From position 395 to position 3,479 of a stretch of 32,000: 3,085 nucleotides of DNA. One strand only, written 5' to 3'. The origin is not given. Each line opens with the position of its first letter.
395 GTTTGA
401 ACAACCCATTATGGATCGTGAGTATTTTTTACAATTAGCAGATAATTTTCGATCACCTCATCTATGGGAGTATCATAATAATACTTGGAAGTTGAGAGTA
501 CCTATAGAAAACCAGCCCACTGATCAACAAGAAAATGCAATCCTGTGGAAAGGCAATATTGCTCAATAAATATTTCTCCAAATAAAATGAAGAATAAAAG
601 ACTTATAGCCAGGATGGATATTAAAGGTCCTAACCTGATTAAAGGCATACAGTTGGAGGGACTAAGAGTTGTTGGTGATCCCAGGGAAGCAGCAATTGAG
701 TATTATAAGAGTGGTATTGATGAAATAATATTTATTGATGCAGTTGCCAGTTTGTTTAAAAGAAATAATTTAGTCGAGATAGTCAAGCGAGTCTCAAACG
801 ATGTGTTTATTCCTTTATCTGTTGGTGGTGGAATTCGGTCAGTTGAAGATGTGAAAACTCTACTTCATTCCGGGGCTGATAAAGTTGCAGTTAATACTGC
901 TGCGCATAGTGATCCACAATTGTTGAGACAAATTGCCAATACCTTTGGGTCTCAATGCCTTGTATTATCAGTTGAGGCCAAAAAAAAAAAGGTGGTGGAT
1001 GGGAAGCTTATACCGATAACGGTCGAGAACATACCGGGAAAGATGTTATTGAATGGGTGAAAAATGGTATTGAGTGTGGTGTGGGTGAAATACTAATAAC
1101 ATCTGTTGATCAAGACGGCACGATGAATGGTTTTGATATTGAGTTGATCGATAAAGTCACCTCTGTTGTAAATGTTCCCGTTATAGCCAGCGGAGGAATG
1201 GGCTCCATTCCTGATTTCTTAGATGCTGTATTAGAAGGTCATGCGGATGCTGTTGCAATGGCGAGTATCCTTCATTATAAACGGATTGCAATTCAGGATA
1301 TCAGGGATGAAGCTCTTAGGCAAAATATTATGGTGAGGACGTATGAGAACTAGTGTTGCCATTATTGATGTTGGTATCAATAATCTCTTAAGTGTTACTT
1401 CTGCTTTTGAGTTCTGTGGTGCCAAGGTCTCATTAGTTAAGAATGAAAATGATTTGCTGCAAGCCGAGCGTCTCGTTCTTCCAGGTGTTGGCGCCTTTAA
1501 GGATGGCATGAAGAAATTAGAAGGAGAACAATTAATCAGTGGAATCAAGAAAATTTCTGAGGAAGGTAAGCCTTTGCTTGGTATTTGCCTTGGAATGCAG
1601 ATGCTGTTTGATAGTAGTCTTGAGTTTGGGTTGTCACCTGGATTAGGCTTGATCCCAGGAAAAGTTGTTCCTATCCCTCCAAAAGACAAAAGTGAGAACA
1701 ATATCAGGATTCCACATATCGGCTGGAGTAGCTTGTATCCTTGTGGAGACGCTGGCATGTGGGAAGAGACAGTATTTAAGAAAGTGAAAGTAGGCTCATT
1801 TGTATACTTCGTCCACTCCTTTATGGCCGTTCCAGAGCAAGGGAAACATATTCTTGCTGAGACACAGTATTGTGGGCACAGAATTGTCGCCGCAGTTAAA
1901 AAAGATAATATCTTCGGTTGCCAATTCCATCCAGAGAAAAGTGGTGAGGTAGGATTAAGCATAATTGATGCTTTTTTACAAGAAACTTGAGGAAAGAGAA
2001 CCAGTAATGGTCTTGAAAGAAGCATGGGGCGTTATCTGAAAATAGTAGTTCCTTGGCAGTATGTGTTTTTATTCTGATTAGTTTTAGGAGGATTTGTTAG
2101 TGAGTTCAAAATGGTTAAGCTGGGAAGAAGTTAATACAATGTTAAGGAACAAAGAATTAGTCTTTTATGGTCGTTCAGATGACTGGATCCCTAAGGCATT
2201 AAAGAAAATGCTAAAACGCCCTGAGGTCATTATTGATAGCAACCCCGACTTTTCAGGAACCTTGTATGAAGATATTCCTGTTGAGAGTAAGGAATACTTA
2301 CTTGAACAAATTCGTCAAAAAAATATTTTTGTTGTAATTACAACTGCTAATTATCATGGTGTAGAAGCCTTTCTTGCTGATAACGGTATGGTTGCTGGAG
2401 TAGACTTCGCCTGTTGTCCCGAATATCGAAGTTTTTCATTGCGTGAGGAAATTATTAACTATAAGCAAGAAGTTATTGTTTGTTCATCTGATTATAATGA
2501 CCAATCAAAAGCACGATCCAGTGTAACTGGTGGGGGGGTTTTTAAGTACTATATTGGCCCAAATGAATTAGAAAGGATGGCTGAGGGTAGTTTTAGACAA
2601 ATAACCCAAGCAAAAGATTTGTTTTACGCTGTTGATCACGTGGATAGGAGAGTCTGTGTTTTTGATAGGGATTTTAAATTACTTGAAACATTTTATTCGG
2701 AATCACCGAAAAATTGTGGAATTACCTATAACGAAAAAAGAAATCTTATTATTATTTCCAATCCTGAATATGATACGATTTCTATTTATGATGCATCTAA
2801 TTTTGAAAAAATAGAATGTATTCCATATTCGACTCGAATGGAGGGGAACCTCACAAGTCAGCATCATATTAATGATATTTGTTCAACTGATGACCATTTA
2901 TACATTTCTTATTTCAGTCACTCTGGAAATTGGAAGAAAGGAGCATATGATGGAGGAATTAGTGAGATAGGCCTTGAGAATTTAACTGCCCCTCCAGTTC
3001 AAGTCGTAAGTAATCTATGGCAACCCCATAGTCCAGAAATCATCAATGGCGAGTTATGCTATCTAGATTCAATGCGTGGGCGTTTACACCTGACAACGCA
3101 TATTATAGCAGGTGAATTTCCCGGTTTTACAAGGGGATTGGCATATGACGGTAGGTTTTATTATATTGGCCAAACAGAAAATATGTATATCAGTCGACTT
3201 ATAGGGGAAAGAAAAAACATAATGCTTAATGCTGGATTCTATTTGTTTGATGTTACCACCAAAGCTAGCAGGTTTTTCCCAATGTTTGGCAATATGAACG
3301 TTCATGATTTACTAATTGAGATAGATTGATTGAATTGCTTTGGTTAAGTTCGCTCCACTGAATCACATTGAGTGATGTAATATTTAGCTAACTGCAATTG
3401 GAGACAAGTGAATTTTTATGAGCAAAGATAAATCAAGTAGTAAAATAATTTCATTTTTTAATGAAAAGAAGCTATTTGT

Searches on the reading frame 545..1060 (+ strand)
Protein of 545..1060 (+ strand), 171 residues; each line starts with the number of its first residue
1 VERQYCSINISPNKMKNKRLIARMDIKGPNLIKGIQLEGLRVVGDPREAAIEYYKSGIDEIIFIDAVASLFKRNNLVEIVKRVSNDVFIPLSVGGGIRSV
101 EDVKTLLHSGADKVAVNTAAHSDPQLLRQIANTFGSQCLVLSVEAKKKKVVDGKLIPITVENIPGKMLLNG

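Call 16: search_protein_families(library=pfam, proteins=[window:545-1060:+], max_evalue=0.01)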
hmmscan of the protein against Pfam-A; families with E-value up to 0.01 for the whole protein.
window:545-1060:+ (171 aa): 5 families
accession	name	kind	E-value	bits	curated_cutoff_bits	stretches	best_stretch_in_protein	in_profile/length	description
PF00977.27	His_biosynth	-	4.5e-33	115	23.6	1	20-151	2-136/228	Histidine biosynthesis protein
PF01207.24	Dus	-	1.8e-05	24.5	20.4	1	78-139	174-235/311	Dihydrouridine synthase (Dus)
PF01884.23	PcrB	-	0.00082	19.3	23.9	1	61-132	156-224/226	PcrB family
PF03060.21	NMO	-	0.0013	18.7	28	1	74-119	179-224/331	Nitronate monooxygenase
PF01180.27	DHO_dh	-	0.0025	17.5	27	1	77-132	227-285/291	Dihydroorotate dehydrogenase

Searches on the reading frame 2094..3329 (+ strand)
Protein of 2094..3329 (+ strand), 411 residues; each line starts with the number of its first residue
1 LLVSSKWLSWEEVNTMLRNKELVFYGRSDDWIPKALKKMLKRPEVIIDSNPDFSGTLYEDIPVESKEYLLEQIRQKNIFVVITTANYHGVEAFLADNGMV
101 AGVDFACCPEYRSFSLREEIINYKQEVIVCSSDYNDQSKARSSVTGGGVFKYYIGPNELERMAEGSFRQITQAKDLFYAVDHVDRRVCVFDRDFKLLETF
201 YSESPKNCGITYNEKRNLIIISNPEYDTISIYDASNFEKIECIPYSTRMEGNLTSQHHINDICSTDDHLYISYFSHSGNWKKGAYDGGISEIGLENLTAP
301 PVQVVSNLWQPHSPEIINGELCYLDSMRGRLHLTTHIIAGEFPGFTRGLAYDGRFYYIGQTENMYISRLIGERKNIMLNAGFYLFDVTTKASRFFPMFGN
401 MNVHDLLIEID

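Call 16: search_protein_families(library=pfam, proteins=[window:2094-3329:+], max_evalue=0.01)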
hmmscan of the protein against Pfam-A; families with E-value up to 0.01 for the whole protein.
window:2094-3329:+ (411 aa): 1 family
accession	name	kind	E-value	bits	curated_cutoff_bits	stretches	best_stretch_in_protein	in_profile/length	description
PF16261.11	DUF4915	-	5.7e-07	29.5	35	1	256-361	145-254/316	Domain of unknown function (DUF4915)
